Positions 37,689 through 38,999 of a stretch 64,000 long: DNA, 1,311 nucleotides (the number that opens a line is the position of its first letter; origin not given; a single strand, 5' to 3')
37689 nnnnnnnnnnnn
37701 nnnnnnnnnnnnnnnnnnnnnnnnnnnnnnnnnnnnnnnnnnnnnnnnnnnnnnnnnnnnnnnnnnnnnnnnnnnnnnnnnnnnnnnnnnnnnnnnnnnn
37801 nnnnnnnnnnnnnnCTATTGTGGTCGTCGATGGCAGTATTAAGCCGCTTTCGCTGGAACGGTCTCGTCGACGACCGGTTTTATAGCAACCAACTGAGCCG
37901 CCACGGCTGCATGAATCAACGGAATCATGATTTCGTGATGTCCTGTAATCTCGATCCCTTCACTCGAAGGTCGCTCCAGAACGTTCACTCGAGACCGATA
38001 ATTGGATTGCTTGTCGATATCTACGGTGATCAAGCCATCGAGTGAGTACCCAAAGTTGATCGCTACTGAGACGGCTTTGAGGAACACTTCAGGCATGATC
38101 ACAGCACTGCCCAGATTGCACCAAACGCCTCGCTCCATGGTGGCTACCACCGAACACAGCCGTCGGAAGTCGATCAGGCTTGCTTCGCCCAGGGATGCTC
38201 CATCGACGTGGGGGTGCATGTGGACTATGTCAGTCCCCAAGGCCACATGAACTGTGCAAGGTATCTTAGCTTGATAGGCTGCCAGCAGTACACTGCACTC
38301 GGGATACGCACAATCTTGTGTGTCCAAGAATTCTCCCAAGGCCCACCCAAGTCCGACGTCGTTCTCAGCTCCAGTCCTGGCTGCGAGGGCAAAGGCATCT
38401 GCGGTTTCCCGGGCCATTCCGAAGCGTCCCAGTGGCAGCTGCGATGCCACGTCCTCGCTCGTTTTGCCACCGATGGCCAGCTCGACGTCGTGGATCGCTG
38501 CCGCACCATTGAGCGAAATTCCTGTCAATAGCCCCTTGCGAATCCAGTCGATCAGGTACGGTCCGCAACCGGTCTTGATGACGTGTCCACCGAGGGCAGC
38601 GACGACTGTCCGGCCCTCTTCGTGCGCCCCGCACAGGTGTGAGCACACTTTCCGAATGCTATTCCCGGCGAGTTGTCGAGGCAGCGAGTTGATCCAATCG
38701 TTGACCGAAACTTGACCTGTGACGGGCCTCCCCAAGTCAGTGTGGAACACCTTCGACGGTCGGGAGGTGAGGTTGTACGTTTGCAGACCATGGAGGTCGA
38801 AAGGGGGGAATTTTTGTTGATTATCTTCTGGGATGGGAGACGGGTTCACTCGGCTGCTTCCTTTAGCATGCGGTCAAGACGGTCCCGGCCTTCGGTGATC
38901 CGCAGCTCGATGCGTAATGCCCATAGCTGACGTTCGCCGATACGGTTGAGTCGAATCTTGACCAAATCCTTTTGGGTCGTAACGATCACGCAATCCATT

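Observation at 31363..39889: LPS inner-core operon with a tandem-duplicated kinase and an unknown DHS-like gene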

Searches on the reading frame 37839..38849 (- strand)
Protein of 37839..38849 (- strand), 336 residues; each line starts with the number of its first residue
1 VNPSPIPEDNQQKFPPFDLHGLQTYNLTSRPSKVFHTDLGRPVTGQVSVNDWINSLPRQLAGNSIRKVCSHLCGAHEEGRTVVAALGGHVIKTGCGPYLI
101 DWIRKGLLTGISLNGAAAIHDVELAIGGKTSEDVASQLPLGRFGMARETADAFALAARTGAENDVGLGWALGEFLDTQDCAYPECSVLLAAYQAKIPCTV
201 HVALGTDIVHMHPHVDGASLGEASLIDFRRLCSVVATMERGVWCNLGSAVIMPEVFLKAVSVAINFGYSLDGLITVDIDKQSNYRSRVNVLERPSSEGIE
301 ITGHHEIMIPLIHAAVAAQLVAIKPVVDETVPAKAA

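Call 3: search_protein_families(library=pfam, proteins=[window:37839-38849:-], max_evalue=0.01)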
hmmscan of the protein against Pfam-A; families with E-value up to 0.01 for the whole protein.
window:37839-38849:- (336 aa): 1 family
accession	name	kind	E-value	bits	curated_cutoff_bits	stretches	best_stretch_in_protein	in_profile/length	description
PF21570.3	ArgZ-like_C_2nd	-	0.00042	20.5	27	1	68-128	3-63/213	Arginine dihydrolase ArgZ-like, C-terminal, Rossmann fold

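Call 4: search_protein_families(library=ncbifam, proteins=[window:37839-38849:-], max_evalue=0.01)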
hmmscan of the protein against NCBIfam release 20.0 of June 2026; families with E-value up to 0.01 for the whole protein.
window:37839-38849:- (336 aa): 5 families
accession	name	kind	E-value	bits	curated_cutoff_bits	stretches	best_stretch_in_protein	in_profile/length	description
NF052581.1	GSU2086_dom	subfamily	2e-105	352.7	250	1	16-314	1-300/301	GSU2086 family protein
NF052231.1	bifunc_ArgZ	exception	0.00034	18.9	1025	1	75-129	485-539/696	bifunctional arginine dihydrolase/ornithine cyclodeaminase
TIGR00300.1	TIGR00300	equivalog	0.00055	18.9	410.8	1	64-129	186-251/407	ornithine cyclodeaminase, nickel-pincer nucleotide-dependent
NF001980.1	PRK00770.1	equivalog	0.0016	17.6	450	0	42-127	5-92/350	homospermidine biosynthesis protein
NF002630.0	PRK02301.1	equivalog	0.0096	15.2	364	0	44-131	20-109/318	deoxyhypusine synthase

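Call 13: find_homologous_proteins(query=window:37839-38849:-)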
Query window:37839-38849:- (336 aa): 7982 proteins with E <= 0.001 among 8000 candidates; the best 120 are listed.
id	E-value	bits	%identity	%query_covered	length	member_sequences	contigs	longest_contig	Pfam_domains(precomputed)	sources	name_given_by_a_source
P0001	5.6e-225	764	100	100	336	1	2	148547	-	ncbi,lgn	ncbi:MAG: hypothetical protein ACFCD0_30180 [Gemmataceae bacterium]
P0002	2.4e-196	670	85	100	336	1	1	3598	-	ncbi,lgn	-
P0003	1.1e-167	576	76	97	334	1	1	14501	-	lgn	-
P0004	2.2e-163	561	73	95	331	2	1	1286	-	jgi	jgi:deoxyhypusine synthase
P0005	2.4e-162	558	74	96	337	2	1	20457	-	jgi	-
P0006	3.9e-162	557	72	94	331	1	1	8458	-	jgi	jgi:hypothetical protein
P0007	2.7e-161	555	74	96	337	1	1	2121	-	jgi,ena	-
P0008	3.7e-161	554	74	96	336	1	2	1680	-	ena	-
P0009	1.4e-160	552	73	96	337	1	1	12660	-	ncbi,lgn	-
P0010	2.4e-159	548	74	94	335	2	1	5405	-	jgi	jgi:hypothetical protein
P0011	3.0e-159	548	72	96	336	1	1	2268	-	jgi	-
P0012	4.5e-159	547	70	95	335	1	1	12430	-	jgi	jgi:deoxyhypusine synthase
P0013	5.0e-159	547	72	96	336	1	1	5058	-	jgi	jgi:hypothetical protein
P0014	5.4e-159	547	71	93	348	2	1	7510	-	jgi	jgi:hypothetical protein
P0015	7.5e-159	547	71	95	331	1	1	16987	-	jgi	jgi:hypothetical protein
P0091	1.3e-151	523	70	90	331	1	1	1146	PF01916.24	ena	-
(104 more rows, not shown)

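Call 14: find_encoding_contigs(protein=P0001, flank=10000, max_places=3)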
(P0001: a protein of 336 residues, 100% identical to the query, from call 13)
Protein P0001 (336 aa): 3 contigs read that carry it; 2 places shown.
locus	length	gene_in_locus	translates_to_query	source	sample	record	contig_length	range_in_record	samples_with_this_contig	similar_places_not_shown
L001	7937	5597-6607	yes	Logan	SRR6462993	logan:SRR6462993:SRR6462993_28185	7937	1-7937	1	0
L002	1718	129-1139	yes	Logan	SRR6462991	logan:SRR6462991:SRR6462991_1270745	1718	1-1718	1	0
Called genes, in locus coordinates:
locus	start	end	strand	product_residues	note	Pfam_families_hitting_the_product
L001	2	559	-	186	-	?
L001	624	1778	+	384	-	PF14399:BtrH_N, PF16169:DUF4872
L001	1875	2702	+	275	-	PF01261:AP_endonuc_2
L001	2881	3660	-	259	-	PF13646:HEAT_2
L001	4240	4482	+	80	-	-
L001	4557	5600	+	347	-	PF02606:LpxK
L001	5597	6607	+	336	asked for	-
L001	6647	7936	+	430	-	?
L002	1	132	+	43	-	?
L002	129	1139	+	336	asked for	-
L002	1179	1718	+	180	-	?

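Call 16: search_solved_structures(query=window:37839-38849:-, max_evalue=10, show_alignments=2)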
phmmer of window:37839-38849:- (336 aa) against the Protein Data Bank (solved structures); distinct sequences matched with E-value up to 10: 6.
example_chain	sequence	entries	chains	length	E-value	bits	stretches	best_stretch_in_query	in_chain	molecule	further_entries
3c2q_A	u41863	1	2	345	0.064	15.8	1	79-129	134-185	Uncharacterized conserved protein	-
6lrh_A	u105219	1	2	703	0.15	14.5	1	69-128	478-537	Alr4995 protein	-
6lrf_A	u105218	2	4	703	0.15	14.5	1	69-128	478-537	Alr4995 protein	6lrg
6juy_A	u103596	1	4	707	0.26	13.8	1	75-136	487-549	Sll1336 protein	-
8rj1_A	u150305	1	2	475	0.71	12.3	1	63-158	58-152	Aspartate ammonia lyase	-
4iqg_C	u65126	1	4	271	0.75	12.3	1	110-154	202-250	Short-chain dehydrogenase/reductase SDR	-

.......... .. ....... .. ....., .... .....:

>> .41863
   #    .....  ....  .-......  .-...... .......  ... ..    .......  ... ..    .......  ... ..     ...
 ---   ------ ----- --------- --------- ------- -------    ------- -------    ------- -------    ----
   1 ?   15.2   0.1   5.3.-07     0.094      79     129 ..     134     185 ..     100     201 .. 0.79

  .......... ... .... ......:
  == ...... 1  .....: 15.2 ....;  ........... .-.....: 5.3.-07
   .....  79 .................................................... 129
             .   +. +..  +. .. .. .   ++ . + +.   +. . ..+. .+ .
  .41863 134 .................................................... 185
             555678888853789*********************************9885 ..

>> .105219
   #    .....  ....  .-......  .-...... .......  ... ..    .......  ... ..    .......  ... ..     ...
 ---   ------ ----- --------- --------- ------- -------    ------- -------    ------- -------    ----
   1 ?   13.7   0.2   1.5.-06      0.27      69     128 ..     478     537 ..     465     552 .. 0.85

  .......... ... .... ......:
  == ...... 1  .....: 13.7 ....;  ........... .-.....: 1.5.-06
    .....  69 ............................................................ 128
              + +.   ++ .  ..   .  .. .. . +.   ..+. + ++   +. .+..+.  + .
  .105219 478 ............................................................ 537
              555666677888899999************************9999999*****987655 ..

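Call 29: predict_structure(alignment_id=A1)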
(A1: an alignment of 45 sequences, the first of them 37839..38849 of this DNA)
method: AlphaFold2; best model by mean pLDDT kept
length: 336 residues; sequences in the alignment: 45
mean_pLDDT: 79.1   pTM: 0.77
mean pLDDT of the five models: 79.1, 76.3, 74.8, 74.4, 74.2
residues with pLDDT >= 90: 142; 70-90: 103; 50-70: 43; < 50: 48
segments of 3 or more residues with pLDDT < 50: 1-4, 6-12, 14-17, 22-27, 30-36, 286-291, 325-336
pLDDT, mean of each block of 10 residues (from residue 1): 45 53 46 49 71 67 84 96 91 89 97 92 89 78 81 94 97 96 95 97 61 80 94 96 84 84 92 89 49 70 84 89 55 41
secondary structure, 60 per line:
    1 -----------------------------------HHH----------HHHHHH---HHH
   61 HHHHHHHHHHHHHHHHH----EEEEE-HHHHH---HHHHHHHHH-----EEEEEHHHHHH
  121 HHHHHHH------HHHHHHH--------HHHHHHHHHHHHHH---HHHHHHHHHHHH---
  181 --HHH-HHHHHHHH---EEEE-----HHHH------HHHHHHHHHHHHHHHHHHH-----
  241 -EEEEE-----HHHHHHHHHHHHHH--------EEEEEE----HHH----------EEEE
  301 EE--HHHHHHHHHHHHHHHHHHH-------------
elements in order: H49-54 H58-77 E82-86 H88-92 H96-104 E110-114 H115-127 H134-140 H149-162 H166-177 H187-194 E198-201 H207-210 H217-235 E242-246 H252-265 E274-279 E297-302 H305-323

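Call 31: search_protein_representatives(protein=window:37839-38849:-)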
Query: 336 residues. Proteins with E-value up to 0.001 (for the whole library): 2293; up to 1e-10: 1479; up to 1e-30: 435. The best 150 are listed.
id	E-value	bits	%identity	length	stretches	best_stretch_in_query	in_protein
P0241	4.8e-109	381.1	53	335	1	8-321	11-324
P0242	3.1e-101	355.4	55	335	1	15-325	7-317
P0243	1.0e-96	340.6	56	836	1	25-320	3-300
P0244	1.4e-89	317.2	67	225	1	111-323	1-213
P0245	1.9e-85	303.6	51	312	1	22-320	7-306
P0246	3.1e-84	299.5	48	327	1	7-320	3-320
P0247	2.6e-81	290.0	45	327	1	15-320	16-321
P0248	7.8e-80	285.1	37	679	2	69-312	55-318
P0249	1.9e-78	280.5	49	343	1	14-320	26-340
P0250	6.5e-78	278.8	48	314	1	13-320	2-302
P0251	1.4e-77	277.7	46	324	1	13-315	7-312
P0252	5.4e-77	275.8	47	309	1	17-320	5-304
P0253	2.6e-76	273.5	45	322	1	12-317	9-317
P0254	6.2e-76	272.3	44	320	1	12-318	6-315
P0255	1.5e-74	267.7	56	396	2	15-160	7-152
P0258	2.8e-73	263.5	44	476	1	12-320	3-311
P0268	3.4e-70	253.4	45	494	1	16-320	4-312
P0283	2.6e-66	240.6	44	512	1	12-319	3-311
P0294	6.1e-64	232.9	40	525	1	14-320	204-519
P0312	7.3e-60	219.4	43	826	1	63-316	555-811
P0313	7.5e-60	219.4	44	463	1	52-314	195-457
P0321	5.8e-59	216.5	46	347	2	182-315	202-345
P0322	7.4e-59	216.1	39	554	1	11-318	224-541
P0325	2.4e-58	214.5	41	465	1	18-316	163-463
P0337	2.0e-56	208.1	39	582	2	72-317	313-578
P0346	6.8e-55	203.1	43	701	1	18-313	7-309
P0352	2.8e-54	201.1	38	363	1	11-316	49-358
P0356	4.8e-54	200.3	44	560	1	64-289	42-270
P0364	2.7e-53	197.8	41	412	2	15-299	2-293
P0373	3.0e-52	194.4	44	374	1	15-260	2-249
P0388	2.2e-50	188.3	46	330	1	13-234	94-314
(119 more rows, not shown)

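Call 32: search_protein_families(library=pfam, proteins=[P0243, P0248, P0258, P0268, P0283, P0294, P0312, P0313, P0322, P0325], max_evalue=0.001)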
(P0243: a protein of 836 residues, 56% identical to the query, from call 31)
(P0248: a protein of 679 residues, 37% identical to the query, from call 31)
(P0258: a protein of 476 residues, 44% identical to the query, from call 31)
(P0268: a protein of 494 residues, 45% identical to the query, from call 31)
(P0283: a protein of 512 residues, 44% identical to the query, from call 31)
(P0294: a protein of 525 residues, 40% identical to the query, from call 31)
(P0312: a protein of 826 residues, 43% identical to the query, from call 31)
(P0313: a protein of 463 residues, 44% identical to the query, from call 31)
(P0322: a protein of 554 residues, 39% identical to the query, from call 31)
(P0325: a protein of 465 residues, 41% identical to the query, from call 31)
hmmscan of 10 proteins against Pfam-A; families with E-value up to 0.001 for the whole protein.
P0243 (836 aa): 3 families
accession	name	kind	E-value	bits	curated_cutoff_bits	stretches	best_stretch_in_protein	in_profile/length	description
PF00294.29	PfkB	-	2.6e-27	96.4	25.8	1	356-657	3-296/302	pfkB family carbohydrate kinase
PF01467.32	CTP_transf_like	-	5.7e-16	59.4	21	1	701-807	1-103/133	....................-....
PF21570.3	ArgZ-like_C_2nd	-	0.00098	19.3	27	0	57-110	12-65/213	Arginine dihydrolase ArgZ-like, C-terminal, Rossmann fold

P0248 (679 aa): 2 families
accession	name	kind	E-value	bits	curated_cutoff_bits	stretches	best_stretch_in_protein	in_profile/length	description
PF21570.3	ArgZ-like_C_2nd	-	8e-08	32.6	27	0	58-115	7-64/213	Arginine dihydrolase ArgZ-like, C-terminal, Rossmann fold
PF01916.23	DS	-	0.00069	19.4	27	0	409-456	27-74/288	Deoxyhypusine synthase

P0258 (476 aa): 3 families
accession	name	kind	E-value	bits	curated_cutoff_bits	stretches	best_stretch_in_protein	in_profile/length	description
PF01467.32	CTP_transf_like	-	5.7e-17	62.6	21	1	344-469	1-132/133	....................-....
PF01916.23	DS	-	7.7e-06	25.8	27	0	57-121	17-82/288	Deoxyhypusine synthase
PF21570.3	ArgZ-like_C_2nd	-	0.00028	21.1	27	1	64-120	8-64/213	Arginine dihydrolase ArgZ-like, C-terminal, Rossmann fold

P0268 (494 aa): 1 family
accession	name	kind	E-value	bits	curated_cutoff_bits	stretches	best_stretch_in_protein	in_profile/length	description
PF01467.32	CTP_transf_like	-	3.1e-17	63.5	21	1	354-445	1-91/133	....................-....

P0283 (512 aa): 2 families
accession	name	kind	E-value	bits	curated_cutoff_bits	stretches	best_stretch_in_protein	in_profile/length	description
PF01467.32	CTP_transf_like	-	1e-17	65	21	1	377-501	2-132/133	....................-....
PF21570.3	ArgZ-like_C_2nd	-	7.9e-07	29.4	27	1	58-121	2-65/213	Arginine dihydrolase ArgZ-like, C-terminal, Rossmann fold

P0294 (525 aa): 0 families

P0312 (826 aa): 2 families
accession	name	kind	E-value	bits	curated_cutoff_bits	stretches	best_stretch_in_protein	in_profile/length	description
PF01937.24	ARMT1-like_dom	-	3.9e-46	158.1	25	1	13-279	11-303/311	Damage-control phosphatase ARMT1-like domain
PF01467.32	CTP_transf_like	-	3.3e-12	47.2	21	1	350-475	2-110/133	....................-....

P0313 (463 aa): 5 families
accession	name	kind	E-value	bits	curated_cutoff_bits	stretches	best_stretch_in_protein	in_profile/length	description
PF00702.32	Hydrolase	-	2.1e-11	45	26.4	1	27-143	98-191/191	haloacid dehalogenase-like hydrolase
PF13242.12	Hydrolase_like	-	1.5e-10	41.3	22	1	104-148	2-47/75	HAD-hyrolase-like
PF13419.12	HAD_2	-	3.1e-07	31.1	23.8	1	105-146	134-175/178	Haloacid dehalogenase-like hydrolase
PF21570.3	ArgZ-like_C_2nd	-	4.3e-06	27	27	1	210-273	2-65/213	Arginine dihydrolase ArgZ-like, C-terminal, Rossmann fold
PF08645.17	PNK3P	-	9.3e-05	22.6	22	1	6-135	4-129/161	Polynucleotide kinase 3 phosphatase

P0322 (554 aa): 1 family
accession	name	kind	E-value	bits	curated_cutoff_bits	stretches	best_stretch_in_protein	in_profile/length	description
PF13580.11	SIS_2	-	1e-22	81.1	27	1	23-155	5-138/138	SIS domain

P0325 (465 aa): 2 families
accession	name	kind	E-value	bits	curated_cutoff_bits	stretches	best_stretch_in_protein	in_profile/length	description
PF01467.32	CTP_transf_like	-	6.4e-17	62.4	21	1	26-150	3-132/133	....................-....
PF21570.3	ArgZ-like_C_2nd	-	4.9e-06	26.8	27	1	216-278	3-65/213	Arginine dihydrolase ArgZ-like, C-terminal, Rossmann fold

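Call 33: fold_search(model_id=the predicted structure, library=pdb)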
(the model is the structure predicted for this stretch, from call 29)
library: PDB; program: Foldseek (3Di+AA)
matches with E <= 10: 1116; with E <= 0.001: 94
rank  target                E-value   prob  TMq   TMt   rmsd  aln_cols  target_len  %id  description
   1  8put_A                1.8e-09  1.00  0.52  0.56   8.6       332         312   16  IF5A in complex with Deoxyhypusine synthase (released 2024-07-03)
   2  7cmc_C                1.4e-08  1.00  0.56  0.62   5.9       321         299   12  CRYSTAL STRUCTURE OF DEOXYHYPUSINE SYNTHASE FROM PYROCOCCUS HORIKOSHII (released 2020-09-02)
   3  7cmc_A                1.5e-08  1.00  0.60  0.64   5.5       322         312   12  CRYSTAL STRUCTURE OF DEOXYHYPUSINE SYNTHASE FROM PYROCOCCUS HORIKOSHII (released 2020-09-02)
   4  7cmc_B                1.7e-08  1.00  0.56  0.62   5.9       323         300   12  CRYSTAL STRUCTURE OF DEOXYHYPUSINE SYNTHASE FROM PYROCOCCUS HORIKOSHII (released 2020-09-02)
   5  7cmc_D                2.4e-08  1.00  0.56  0.62   6.0       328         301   12  CRYSTAL STRUCTURE OF DEOXYHYPUSINE SYNTHASE FROM PYROCOCCUS HORIKOSHII (released 2020-09-02)
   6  3c2q_A                3.7e-08  1.00  0.51  0.52   5.3       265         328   20  Crystal structure of conserved putative LOR/SDH protein from Methanococcus maripaludis S2 (released 2008-02-05)
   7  6juy_D                4.4e-08  1.00  0.50  0.28   4.4       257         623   18  Crystal Structure of ArgZ, apo structure, an Arginine Dihydrolase from the Ornithine-Ammonia Cycle in Cyanobacteria (released 2020-01-15)
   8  3c2q_B                9.3e-08  1.00  0.52  0.52   4.8       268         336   15  Crystal structure of conserved putative LOR/SDH protein from Methanococcus maripaludis S2 (released 2008-02-05)
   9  9iej_A                1.3e-07  1.00  0.54  0.56   6.4       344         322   12  Human Deoxyhypusine Synthase Fragment Screening Campaign - ligand VT00417 (released 2026-01-21)
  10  6juy_C                1.8e-07  1.00  0.49  0.27   5.4       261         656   16  Crystal Structure of ArgZ, apo structure, an Arginine Dihydrolase from the Ornithine-Ammonia Cycle in Cyanobacteria (released 2020-01-15)
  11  6lrg_A                2.2e-07  1.00  0.51  0.27   5.3       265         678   15  Crystal Structure of the Ternary Complex of AgrE with Ornithine and NAD+ (released 2020-04-01)
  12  6dft_J                2.6e-07  1.00  0.54  0.57   5.7       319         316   15  Trypanosoma brucei deoxyhypusine synthase (released 2018-08-08)
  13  6lrg_B                3.1e-07  1.00  0.51  0.27   5.6       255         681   15  Crystal Structure of the Ternary Complex of AgrE with Ornithine and NAD+ (released 2020-04-01)
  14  9iei_A                3.2e-07  1.00  0.54  0.54   6.7       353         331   12  Human Deoxyhypusine Synthase Fragment Screening Campaign - ligand VT00416 (released 2026-01-21)
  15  1roz_B                3.4e-07  1.00  0.56  0.58   6.2       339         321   13  Deoxyhypusine synthase holoenzyme in its low ionic strength, high pH crystal form (released 2004-07-13)
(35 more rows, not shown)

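Call 35: search_protein_families(library=pfam, proteins=[P0337, P0346, P0356, P0352, P0364, P0294, P0255, P0373, P0388, P0321], max_evalue=0.01)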
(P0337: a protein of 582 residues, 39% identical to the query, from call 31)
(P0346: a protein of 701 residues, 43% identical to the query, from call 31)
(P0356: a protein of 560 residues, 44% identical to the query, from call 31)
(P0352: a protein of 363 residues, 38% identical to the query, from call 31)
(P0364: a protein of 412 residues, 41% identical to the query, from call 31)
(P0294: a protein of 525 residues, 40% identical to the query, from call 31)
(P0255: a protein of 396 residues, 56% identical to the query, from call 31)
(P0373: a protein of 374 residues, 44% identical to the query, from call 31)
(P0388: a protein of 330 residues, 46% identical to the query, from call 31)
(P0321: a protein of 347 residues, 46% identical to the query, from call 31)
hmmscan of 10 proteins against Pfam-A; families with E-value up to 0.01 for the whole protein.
P0337 (582 aa): 2 families
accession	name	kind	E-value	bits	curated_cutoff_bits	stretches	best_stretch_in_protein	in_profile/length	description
PF21570.3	ArgZ-like_C_2nd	-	4.1e-05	23.8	27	1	311-370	5-64/213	Arginine dihydrolase ArgZ-like, C-terminal, Rossmann fold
PF01916.23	DS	-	0.00044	20.1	27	1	313-363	23-74/288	Deoxyhypusine synthase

P0346 (701 aa): 3 families
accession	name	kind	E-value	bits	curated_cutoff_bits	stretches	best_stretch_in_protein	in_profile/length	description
PF00294.29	PfkB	-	9.6e-29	101.1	25.8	1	414-680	28-290/302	pfkB family carbohydrate kinase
PF21570.3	ArgZ-like_C_2nd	-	0.0012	19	27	1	45-107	2-64/213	Arginine dihydrolase ArgZ-like, C-terminal, Rossmann fold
PF08543.17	Phos_pyr_kin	-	0.0017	18.2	27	1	570-673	120-225/246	Phosphomethylpyrimidine kinase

P0356 (560 aa): 3 families
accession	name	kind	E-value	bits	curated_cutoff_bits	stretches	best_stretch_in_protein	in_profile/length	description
PF13580.11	SIS_2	-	3.2e-07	30.9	27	1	468-514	90-138/138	SIS domain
PF01380.27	SIS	-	1.3e-06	28.7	25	1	476-536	50-110/131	SIS domain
PF21570.3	ArgZ-like_C_2nd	-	8.9e-05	22.7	27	1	45-108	2-65/213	Arginine dihydrolase ArgZ-like, C-terminal, Rossmann fold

P0352 (363 aa): 2 families
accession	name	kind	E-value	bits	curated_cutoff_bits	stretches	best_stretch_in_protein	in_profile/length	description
PF21570.3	ArgZ-like_C_2nd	-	0.00028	21.1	27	1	103-165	2-64/213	Arginine dihydrolase ArgZ-like, C-terminal, Rossmann fold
PF01916.23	DS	-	0.0066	16.2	27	0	99-162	14-78/288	Deoxyhypusine synthase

P0364 (412 aa): 1 family
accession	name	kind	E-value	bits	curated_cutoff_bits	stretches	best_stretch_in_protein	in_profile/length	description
PF21570.3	ArgZ-like_C_2nd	-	0.0014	18.8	27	1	62-113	12-64/213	Arginine dihydrolase ArgZ-like, C-terminal, Rossmann fold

P0294 (525 aa): 0 families

P0255 (396 aa): 1 family
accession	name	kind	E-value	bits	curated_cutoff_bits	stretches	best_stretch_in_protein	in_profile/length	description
PF21570.3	ArgZ-like_C_2nd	-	0.0059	16.7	27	1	66-121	9-64/213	Arginine dihydrolase ArgZ-like, C-terminal, Rossmann fold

P0373 (374 aa): 0 families

P0388 (330 aa): 0 families

P0321 (347 aa): 2 families
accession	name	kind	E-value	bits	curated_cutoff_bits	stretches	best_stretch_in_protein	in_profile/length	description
PF01916.23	DS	-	7.3e-07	29.2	27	1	46-271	13-220/288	Deoxyhypusine synthase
PF21570.3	ArgZ-like_C_2nd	-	0.0031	17.6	27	1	54-113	5-64/213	Arginine dihydrolase ArgZ-like, C-terminal, Rossmann fold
